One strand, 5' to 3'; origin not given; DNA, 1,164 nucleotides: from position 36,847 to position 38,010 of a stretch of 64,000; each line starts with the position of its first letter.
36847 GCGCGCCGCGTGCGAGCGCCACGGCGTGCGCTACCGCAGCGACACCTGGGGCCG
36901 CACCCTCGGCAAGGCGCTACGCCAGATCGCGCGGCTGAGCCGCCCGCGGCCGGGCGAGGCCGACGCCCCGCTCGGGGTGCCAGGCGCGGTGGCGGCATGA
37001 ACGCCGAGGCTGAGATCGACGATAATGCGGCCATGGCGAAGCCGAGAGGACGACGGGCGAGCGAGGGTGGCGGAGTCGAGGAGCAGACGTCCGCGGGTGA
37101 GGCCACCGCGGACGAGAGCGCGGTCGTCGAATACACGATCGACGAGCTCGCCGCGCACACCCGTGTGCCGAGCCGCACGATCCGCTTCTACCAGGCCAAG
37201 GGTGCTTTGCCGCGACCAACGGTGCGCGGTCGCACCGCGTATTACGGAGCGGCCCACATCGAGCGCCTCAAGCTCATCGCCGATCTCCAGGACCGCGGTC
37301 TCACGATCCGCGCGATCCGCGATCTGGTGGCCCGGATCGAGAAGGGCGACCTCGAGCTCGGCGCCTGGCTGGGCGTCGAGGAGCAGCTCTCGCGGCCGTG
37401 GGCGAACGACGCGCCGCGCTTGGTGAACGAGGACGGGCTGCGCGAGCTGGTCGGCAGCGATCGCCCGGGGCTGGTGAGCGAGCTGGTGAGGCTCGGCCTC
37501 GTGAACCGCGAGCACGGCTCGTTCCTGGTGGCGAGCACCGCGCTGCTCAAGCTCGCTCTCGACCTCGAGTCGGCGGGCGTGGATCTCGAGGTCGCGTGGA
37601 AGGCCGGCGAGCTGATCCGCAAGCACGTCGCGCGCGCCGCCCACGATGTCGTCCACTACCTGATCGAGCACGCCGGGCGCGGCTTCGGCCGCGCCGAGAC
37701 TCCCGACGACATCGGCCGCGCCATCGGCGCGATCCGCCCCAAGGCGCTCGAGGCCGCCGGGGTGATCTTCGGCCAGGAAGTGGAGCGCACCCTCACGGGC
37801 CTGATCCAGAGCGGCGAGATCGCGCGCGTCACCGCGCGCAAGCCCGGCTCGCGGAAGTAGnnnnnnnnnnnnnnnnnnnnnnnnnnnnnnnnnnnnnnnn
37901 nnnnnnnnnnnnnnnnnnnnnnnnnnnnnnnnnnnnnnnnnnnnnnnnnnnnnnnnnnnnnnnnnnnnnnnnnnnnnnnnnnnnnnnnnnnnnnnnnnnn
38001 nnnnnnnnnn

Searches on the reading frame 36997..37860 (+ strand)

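Call 11: search_protein_families(library=pfam, proteins=[window:36997-37860:+], max_evalue=0.00001)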
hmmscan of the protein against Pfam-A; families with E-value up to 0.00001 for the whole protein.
window:36997-37860:+ (287 aa): 2 families
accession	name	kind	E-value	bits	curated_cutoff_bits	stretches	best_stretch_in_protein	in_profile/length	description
PF13411.12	MerR_1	-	2e-20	73.1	21.6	1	46-112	1-67/69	MerR HTH family regulatory protein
PF00376.29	MerR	-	9.3e-06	25.8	28.2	0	47-75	1-29/38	MerR family regulatory protein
